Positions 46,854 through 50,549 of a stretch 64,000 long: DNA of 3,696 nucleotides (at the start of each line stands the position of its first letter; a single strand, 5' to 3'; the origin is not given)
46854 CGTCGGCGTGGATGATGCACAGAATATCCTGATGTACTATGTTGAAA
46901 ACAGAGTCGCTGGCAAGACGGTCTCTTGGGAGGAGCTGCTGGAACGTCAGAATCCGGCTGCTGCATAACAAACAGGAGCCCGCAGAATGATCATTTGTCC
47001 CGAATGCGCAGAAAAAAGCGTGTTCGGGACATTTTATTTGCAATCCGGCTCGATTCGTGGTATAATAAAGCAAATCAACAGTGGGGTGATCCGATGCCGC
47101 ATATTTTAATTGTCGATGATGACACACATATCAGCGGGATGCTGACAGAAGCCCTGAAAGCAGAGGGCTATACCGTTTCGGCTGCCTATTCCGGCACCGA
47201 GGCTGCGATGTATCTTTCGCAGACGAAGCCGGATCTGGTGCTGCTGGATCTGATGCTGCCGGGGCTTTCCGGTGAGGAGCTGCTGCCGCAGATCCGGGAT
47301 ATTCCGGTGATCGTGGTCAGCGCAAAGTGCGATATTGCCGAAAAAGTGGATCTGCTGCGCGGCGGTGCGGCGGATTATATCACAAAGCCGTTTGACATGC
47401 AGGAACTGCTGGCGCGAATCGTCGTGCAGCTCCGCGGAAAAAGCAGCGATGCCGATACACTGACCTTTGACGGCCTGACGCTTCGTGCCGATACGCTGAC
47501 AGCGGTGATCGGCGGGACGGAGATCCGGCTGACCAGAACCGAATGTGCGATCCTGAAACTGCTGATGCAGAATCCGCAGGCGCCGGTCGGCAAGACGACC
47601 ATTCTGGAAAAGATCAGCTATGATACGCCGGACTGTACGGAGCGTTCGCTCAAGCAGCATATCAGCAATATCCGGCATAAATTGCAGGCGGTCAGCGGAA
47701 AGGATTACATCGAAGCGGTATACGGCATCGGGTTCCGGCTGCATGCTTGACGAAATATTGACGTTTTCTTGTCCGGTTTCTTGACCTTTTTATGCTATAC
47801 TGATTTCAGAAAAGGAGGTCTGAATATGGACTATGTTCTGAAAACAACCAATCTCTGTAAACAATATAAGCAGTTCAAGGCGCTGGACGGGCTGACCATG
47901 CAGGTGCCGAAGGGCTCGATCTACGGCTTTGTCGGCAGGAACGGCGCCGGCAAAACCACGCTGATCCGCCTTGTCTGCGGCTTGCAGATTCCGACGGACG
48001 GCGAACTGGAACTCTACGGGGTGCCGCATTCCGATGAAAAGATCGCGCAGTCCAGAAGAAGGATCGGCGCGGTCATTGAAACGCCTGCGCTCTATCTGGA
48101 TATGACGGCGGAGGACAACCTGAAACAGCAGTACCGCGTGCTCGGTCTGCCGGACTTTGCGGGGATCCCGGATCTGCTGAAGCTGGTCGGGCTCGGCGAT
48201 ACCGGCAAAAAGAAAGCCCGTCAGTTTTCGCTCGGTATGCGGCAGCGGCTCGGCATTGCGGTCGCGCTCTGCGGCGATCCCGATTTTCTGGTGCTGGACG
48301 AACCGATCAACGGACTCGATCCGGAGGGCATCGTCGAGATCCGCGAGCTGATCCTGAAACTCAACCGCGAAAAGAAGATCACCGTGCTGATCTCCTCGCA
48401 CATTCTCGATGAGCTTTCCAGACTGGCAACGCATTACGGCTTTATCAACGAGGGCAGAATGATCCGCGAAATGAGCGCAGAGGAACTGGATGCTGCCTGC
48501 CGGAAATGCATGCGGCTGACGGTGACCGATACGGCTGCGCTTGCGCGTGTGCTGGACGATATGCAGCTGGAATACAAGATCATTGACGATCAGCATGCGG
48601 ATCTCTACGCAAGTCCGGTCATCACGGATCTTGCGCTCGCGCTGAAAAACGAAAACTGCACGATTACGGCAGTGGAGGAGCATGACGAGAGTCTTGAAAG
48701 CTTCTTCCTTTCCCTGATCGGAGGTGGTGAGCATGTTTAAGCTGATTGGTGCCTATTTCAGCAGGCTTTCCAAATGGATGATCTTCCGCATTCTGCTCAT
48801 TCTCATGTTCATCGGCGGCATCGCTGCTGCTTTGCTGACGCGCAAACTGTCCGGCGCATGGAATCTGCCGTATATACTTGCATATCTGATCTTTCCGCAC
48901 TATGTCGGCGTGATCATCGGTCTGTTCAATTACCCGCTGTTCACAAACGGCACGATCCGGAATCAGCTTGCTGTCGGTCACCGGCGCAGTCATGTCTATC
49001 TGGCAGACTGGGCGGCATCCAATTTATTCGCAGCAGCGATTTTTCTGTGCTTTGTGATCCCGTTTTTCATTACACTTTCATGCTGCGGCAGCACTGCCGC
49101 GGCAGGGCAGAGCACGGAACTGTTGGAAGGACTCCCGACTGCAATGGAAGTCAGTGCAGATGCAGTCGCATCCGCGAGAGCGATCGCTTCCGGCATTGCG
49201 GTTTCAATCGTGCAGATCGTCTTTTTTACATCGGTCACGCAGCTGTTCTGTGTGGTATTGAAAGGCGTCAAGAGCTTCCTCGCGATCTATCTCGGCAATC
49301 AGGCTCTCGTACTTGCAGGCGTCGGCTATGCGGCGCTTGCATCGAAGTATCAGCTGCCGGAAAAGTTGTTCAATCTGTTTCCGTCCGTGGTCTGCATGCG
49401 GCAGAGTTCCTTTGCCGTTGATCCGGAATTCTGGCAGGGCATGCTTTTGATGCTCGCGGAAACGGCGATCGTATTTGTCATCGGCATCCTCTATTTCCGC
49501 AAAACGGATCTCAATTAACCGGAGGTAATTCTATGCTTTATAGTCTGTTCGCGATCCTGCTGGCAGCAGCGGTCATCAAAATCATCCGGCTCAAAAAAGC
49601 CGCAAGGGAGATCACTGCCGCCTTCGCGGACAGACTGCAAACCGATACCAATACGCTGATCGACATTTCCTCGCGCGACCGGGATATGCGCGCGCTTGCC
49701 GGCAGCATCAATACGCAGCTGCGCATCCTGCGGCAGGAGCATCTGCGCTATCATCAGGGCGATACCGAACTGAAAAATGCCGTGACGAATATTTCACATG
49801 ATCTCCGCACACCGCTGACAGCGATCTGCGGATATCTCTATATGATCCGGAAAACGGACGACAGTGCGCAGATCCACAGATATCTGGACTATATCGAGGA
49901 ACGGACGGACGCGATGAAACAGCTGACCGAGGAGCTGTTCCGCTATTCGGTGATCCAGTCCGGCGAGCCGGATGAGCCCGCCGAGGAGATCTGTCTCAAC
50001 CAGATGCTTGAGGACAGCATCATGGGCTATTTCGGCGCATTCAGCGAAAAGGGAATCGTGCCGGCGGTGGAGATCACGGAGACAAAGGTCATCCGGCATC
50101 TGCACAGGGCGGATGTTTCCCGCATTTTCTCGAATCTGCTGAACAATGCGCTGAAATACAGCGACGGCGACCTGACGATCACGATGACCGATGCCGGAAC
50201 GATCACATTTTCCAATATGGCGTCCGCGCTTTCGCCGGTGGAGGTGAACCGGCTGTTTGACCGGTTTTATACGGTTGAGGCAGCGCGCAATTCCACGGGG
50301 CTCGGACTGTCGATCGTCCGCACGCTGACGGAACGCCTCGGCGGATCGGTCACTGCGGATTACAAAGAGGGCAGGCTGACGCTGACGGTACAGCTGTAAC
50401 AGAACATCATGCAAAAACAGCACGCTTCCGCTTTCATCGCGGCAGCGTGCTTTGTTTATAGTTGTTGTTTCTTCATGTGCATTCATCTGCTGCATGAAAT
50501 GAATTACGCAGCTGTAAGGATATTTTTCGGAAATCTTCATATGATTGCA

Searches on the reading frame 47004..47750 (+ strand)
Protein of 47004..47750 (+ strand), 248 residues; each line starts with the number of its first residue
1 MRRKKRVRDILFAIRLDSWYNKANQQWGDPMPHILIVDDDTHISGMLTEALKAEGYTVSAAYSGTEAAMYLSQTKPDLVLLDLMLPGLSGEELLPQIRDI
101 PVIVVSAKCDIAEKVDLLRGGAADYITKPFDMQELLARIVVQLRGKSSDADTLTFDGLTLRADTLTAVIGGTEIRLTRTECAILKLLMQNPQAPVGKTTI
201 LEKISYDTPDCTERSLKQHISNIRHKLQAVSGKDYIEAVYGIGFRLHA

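Call 67: search_protein_families(library=pfam, max_evalue=0.00001, proteins=[window:47004-47750:+])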
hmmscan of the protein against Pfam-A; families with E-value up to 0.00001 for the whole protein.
window:47004-47750:+ (248 aa): 2 families
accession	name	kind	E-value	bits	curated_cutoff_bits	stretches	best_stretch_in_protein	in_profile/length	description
PF00072.30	Response_reg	-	3.1e-26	92.2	30.2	1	34-139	1-110/111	Response regulator receiver domain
PF00486.34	Trans_reg_C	-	6.6e-18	65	26.2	1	171-246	1-77/77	Transcriptional regulatory protein, C terminal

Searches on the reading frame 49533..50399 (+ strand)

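Call 67: search_protein_families(library=pfam, max_evalue=0.00001, proteins=[window:49533-50399:+])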
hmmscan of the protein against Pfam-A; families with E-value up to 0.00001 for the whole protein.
window:49533-50399:+ (288 aa): 3 families
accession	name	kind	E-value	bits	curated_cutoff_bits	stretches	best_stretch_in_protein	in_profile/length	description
PF02518.31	HATPase_c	-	7.4e-15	55.8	26.4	1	194-281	5-99/111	Histidine kinase-, DNA gyrase B-, and HSP90-like ATPase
PF00512.31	HisKA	-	1.3e-13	51.2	26.9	1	82-144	4-66/66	His Kinase A (phospho-acceptor) domain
PF14501.12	HATPase_c_5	-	7.5e-06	26.2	22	0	190-287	1-100/102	GHKL domain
